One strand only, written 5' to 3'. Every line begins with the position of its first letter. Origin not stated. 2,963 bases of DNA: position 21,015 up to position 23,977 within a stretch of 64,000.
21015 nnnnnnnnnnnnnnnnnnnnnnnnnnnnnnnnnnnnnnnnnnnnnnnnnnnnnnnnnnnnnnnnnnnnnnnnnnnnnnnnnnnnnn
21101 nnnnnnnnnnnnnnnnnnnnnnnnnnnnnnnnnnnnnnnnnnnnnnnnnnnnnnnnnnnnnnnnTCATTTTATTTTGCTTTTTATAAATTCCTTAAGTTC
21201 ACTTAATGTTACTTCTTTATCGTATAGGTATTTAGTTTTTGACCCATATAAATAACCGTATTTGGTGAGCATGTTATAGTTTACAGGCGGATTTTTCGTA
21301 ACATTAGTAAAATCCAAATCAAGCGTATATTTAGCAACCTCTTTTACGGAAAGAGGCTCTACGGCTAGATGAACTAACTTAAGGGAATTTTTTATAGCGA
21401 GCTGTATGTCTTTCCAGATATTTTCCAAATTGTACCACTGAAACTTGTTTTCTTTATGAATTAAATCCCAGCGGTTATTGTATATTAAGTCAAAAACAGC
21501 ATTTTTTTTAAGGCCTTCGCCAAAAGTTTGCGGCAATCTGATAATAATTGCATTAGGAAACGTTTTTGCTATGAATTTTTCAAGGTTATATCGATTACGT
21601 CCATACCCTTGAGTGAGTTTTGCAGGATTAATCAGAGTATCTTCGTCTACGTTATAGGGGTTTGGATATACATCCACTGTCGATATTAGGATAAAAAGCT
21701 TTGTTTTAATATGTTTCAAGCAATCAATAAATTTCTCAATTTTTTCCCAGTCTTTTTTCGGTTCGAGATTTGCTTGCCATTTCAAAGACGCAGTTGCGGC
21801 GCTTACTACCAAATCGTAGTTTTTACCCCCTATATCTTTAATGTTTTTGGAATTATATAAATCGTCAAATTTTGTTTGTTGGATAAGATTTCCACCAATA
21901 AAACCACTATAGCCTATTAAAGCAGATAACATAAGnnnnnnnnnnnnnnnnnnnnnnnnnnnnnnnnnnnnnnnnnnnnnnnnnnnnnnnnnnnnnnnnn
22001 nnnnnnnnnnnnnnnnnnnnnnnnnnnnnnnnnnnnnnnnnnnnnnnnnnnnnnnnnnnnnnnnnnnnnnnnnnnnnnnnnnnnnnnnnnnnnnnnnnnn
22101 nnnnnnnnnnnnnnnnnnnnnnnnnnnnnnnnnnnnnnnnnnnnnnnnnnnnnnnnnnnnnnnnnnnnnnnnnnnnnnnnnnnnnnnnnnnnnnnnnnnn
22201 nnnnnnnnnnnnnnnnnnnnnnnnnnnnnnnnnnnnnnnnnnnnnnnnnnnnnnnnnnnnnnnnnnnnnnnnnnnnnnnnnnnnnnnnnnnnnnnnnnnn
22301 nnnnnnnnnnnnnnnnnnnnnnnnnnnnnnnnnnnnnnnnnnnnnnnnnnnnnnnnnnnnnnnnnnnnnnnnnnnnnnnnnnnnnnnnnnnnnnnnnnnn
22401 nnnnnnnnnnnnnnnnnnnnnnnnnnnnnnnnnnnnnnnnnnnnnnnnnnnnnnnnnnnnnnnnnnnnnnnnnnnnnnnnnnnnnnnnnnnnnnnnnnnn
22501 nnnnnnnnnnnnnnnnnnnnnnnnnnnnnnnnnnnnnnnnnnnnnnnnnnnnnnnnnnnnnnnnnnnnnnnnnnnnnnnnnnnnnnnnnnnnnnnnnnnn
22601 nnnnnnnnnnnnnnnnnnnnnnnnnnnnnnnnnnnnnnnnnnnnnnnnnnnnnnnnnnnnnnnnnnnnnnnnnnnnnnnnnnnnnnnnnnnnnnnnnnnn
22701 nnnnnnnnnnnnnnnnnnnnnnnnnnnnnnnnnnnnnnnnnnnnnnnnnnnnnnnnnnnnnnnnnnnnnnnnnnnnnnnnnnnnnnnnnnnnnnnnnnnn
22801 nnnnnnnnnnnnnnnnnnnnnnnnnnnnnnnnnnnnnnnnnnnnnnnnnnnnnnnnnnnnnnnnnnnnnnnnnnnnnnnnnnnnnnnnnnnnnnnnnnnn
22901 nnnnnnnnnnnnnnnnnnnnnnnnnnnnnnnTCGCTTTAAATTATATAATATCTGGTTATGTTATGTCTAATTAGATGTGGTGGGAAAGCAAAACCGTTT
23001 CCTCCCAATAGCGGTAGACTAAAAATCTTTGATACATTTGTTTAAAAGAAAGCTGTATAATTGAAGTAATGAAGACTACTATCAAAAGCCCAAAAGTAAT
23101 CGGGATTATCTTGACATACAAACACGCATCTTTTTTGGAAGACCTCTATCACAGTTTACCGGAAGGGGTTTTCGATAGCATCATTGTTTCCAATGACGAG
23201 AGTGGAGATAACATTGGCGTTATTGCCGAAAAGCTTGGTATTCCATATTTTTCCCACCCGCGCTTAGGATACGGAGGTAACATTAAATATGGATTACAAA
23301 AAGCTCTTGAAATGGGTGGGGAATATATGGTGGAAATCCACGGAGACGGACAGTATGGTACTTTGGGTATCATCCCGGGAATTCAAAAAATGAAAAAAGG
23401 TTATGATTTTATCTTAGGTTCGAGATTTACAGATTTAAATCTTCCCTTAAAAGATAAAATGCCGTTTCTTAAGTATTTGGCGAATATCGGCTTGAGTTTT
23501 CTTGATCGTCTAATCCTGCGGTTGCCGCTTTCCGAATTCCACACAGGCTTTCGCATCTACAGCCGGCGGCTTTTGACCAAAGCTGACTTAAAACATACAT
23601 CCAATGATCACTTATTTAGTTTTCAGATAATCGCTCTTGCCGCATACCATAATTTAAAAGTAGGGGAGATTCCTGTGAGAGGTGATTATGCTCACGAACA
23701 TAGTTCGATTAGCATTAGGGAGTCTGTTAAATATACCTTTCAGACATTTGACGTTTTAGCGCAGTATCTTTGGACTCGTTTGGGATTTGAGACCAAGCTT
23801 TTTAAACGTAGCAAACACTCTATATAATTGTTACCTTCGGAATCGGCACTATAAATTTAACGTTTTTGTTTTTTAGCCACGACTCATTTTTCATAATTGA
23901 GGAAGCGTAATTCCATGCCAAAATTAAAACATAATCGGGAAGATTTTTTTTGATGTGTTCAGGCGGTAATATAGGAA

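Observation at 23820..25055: TylC3-like zinc-ribbon C-methyltransferase, plus a shorter zinc-ribbon MTase paralog at 4009..4905: branched-chain or methylated sugars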

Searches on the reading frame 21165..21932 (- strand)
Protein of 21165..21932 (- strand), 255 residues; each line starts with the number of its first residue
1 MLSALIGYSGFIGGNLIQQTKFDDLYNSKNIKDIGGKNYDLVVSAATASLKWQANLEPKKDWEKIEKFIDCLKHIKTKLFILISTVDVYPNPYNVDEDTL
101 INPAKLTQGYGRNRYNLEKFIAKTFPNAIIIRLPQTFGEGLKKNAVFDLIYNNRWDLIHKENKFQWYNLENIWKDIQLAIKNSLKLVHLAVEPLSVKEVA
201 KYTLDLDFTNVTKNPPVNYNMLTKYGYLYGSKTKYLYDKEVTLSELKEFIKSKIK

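Call 9: search_protein_families(library=pfam, proteins=[window:21165-21932:-], max_evalue=0.0001)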
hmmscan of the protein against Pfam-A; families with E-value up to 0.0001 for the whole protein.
window:21165-21932:- (255 aa): 0 families

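Call 23: search_protein_families(library=pfam, proteins=[window:21165-21932:-], max_evalue=0.05)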
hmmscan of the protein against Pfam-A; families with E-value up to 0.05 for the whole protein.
window:21165-21932:- (255 aa): 2 families
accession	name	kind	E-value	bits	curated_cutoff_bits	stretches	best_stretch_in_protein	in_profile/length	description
PF01370.27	Epimerase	-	0.00019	21.4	20.9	1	24-140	49-176/240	NAD dependent epimerase/dehydratase family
PF04321.23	RmlD_sub_bind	-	0.015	14.8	27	1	81-148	97-162/287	RmlD substrate binding domain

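Call 32: search_protein_families(library=ncbifam, proteins=[window:21165-21932:-], max_evalue=0.000001)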
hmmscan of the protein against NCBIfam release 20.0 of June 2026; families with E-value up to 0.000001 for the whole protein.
window:21165-21932:- (255 aa): 0 families

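Call 56: search_solved_structures(query=window:21165-21932:-, max_evalue=1, show_alignments=1)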
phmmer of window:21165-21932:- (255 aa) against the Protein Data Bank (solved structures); distinct sequences matched with E-value up to 1: 0.

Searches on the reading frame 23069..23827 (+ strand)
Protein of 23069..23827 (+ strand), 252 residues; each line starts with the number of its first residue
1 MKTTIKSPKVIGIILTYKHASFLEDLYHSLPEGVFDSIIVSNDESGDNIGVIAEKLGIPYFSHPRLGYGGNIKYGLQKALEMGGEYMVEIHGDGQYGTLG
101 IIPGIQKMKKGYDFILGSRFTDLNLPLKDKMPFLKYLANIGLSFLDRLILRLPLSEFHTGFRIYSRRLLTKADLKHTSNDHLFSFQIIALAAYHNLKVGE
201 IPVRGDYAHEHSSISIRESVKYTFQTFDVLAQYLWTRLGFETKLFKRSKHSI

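Call 9: search_protein_families(library=pfam, proteins=[window:23069-23827:+], max_evalue=0.0001)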
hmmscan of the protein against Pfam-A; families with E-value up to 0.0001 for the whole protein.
window:23069-23827:+ (252 aa): 1 family
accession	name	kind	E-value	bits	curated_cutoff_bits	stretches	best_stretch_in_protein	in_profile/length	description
PF00535.33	Glycos_transf_2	-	8.3e-09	36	23.3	1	13-169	3-164/168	Glycosyl transferase family 2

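Call 28: search_solved_structures(query=window:23069-23827:+, max_evalue=0.01)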
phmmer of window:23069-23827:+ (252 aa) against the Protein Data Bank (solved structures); distinct sequences matched with E-value up to 0.01: 0.

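Call 31: search_solved_structures(query=A1, max_evalue=1)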
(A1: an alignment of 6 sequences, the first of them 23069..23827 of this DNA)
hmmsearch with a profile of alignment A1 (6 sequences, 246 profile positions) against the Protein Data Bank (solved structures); distinct sequences matched with E-value up to 1: 8.
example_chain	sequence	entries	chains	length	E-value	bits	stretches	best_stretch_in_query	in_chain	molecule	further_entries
5mlz_A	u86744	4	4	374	1.5e-06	31.3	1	7-201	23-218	Dolichol monophosphate mannose synthase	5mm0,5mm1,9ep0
22ao_A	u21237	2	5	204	0.0068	19.3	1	19-110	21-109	GmaR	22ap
6lus_A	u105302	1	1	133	0.28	14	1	131-184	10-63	Minor nucleoprotein VP30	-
8vh7_A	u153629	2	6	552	0.3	13.9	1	6-56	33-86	Heparosan synthase B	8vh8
8viw_A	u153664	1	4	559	0.3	13.9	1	6-56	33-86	Heparosan synthase B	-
6ydr_A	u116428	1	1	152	0.34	13.7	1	131-184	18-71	Minor nucleoprotein VP30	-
2z87_A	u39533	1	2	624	0.59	12.9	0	13-67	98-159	Chondroitin synthase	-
2z86_A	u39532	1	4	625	0.6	12.9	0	13-67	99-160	Chondroitin synthase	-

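Call 32: search_protein_families(library=ncbifam, proteins=[window:23069-23827:+], max_evalue=0.000001)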
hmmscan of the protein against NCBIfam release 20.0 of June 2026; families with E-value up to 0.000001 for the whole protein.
window:23069-23827:+ (252 aa): 1 family
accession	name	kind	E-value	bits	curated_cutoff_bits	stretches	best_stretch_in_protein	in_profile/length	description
NF058614.1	PPMAGASynPpgS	equivalog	3.7e-17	62.5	370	1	13-208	5-199/226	polyprenyl-phospho-N-acetylgalactosaminyl synthase PpgS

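Call 62: find_homologous_proteins(query=window:23069-23827:+, max_evalue=1e-10)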
Query window:23069-23827:+ (252 aa): 716 proteins with E <= 1e-10 among 1275 candidates; the best 120 are listed.
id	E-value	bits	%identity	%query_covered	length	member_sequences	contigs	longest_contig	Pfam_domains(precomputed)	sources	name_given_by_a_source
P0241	1.9e-150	517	92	100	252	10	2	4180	PF00535.33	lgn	-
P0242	3.2e-109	382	69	98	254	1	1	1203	PF00535.33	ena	-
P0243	7.6e-105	368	66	97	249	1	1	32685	PF00535.33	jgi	jgi:glycosyltransferase involved in cell wall biosynthesis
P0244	1.1e-102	361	68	94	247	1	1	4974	PF00535.33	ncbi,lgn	-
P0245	3.9e-102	359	64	97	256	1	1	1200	PF00535.33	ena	-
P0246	2.1e-100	353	64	97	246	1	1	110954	PF00535.33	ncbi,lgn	-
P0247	5.8e-99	349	62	95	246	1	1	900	PF00535.33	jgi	jgi:glycosyltransferase involved in cell wall biosynthesis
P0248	1.6e-98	347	61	96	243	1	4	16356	PF00535.33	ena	-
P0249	3.6e-98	346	63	96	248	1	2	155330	PF00535.33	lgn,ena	-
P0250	7.8e-98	345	62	97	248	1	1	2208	PF00535.33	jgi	jgi:glycosyltransferase involved in cell wall biosynthesis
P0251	8.5e-98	345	62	96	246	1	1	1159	PF00535.33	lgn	-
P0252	1.4e-97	344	61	97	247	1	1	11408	PF00535.33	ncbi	-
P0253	5.6e-97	342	63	94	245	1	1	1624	PF00535.33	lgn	-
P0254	6.5e-97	342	61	97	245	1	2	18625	PF00535.33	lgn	-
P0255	1.3e-96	341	62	97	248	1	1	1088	PF00535.33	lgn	-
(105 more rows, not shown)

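Call 65: search_solved_structures(query=A5, max_evalue=0.1, show_alignments=1)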
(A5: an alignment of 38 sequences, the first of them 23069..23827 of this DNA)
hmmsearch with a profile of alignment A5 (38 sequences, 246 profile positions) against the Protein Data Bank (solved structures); distinct sequences matched with E-value up to 0.1: 10.
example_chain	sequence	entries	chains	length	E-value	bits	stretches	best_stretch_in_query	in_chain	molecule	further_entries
5mlz_A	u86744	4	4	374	1.1e-08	38.1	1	6-174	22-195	Dolichol monophosphate mannose synthase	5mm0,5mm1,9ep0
22ao_A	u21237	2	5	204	1.4e-05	28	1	11-112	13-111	GmaR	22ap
5eke_A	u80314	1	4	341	0.00019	24.3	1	12-145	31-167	Uncharacterized glycosyltransferase sll0501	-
5ekp_C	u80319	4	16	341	0.00019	24.2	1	12-145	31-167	Uncharacterized glycosyltransferase sll0501 | Glycosyltransferase sll0501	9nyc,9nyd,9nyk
9nye_A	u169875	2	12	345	0.0002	24.2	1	12-145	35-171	Glycosyltransferase sll0501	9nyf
2z87_A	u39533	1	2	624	0.0012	21.6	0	12-67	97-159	Chondroitin synthase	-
2z86_A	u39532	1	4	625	0.0012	21.6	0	12-67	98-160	Chondroitin synthase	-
8vh7_A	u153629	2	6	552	0.0074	19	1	5-56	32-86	Heparosan synthase B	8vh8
8viw_A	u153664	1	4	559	0.0076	19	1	5-56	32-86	Heparosan synthase B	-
3bcv_A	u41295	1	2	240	0.032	16.9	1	7-78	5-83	Putative glycosyltransferase protein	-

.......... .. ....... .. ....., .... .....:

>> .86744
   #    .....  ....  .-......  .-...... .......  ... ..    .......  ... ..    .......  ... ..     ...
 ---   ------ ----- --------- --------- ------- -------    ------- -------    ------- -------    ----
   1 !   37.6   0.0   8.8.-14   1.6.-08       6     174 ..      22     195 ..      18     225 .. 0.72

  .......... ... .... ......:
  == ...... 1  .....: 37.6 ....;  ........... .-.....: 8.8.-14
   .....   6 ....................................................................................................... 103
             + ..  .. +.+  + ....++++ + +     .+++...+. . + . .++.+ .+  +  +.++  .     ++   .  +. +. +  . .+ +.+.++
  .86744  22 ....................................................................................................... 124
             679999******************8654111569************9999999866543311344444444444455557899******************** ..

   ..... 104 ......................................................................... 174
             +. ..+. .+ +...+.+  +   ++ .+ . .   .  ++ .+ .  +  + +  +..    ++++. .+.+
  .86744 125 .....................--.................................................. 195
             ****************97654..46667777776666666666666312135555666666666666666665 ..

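Call 72: predict_structure(alignment_id=A5)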
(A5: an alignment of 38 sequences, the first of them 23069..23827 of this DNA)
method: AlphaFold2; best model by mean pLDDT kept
length: 252 residues; sequences in the alignment: 38
mean_pLDDT: 90.0   pTM: 0.88
mean pLDDT of the five models: 90.0, 89.5, 88.2, 88.1, 87.8
residues with pLDDT >= 90: 181; 70-90: 55; 50-70: 12; < 50: 4
segments of 3 or more residues with pLDDT < 50: 250-252
pLDDT, mean of each block of 10 residues (from residue 1): 72 88 91 96 86 95 92 97 97 81 97 96 90 90 96 92 97 94 96 97 80 74 95 95 77 32
secondary structure, 60 per line:
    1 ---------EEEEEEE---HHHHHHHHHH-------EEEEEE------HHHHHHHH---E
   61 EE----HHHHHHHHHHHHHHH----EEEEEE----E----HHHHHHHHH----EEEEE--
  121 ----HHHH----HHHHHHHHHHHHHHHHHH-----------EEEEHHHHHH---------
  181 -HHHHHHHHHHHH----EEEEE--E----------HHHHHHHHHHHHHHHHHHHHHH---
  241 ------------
elements in order: E10-16 H20-29 E37-42 H49-56 E60-62 H67-81 E86-91 H101-109 E114-118 H125-128 H133-150 E162-165 H166-171 H182-193 E198-202 H216-237

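Call 75: fold_search(model_id=the predicted structure, library=pdb)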
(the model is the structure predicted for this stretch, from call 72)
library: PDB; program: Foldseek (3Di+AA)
matches with E <= 10: 1446; with E <= 0.001: 324
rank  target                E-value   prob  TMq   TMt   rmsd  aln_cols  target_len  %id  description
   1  5mlz                  7.7e-11  1.00  0.72  0.52   3.5       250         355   22  Dolichyl phosphate mannose synthase in complex with GDP and Mg2+ (released 2017-08-09)
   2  9ep0                  4.5e-10  1.00  0.65  0.49   3.7       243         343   22  Dolichyl phosphate mannose synthase in complex with donor (GDP-Man) and traces of acceptor (Dol55P) and product (Dol55P- (released 2025-10-01)
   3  5mm1                  7.8e-10  1.00  0.65  0.49   5.4       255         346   21  Dolichyl phosphate mannose synthase in complex with GDP and dolichyl phosphate mannose (released 2017-08-09)
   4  5jt0                  1.5e-09  1.00  0.60  0.55   5.2       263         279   14  Crystal structure of glucosyl-3-phosphoglycerate synthase from Mycobacterium tuberculosis in complex with Mn2+, uridine- (released 2017-05-24)
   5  9nyd_C                1.9e-09  1.00  0.67  0.56   4.6       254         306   15  Cryo-EM structure of the glycosyltransferase GtrB in the pre-catalysis and product-bound state (released 2025-12-17)
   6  9nyd_A                1.9e-09  1.00  0.66  0.54   4.9       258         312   16  Cryo-EM structure of the glycosyltransferase GtrB in the pre-catalysis and product-bound state (released 2025-12-17)
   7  9bhc_B                2.1e-09  1.00  0.70  0.58   4.1       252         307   17  Salmonella undecaprenyl-phosphate 4-deoxy-4-formamido-L-arabinose transferase (ArnC) (released 2025-02-12)
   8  9nyc_A                2.4e-09  1.00  0.67  0.55   4.9       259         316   15  Cryo-EM structure of the glycosyltransferase GtrB in the substrate-bound state (released 2025-12-17)
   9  8vxh_A                2.6e-09  1.00  0.62  0.52   4.0       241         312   17  Cryo-EM Structure of the Glycosyltransferase ArnC from Salmonella enterica in the Apo State Determined on Talos Arctic (released 2025-02-05)
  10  4dec                  3.3e-09  1.00  0.63  0.57   4.8       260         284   13  Crystal structure of glucosyl-3-phosphoglycerate synthase from Mycobacterium tuberculosis in complex with Mn2+, uridine- (released 2012-06-06)
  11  5ekp_D                3.7e-09  1.00  0.63  0.54   5.0       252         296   17  Structure of the polyisoprenyl-phosphate glycosyltransferase GtrB (WT) (released 2016-01-06)
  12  9nyd_B                4.0e-09  1.00  0.68  0.57   4.3       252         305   15  Cryo-EM structure of the glycosyltransferase GtrB in the pre-catalysis and product-bound state (released 2025-12-17)
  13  9nyf_A                4.0e-09  1.00  0.66  0.55   5.0       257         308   16  Cryo-EM structure of the glycosyltransferase GtrB (tetramer volume) (released 2025-12-17)
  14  7qoq_B                4.2e-09  1.00  0.61  0.54   4.9       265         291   14  Crystal structure of Mycobacterium hassiacum glucosyl-3-phosphoglycerate synthase at pH 8.5 in complex with UMP and Ma (released 2023-01-18)
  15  9b77_A                5.5e-09  1.00  0.67  0.55   3.2       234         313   16  Cryo-EM Structure of the Glycosyltransferase ArnC from Salmonella enterica in the Apo State Determined on Krios micros (released 2025-02-05)
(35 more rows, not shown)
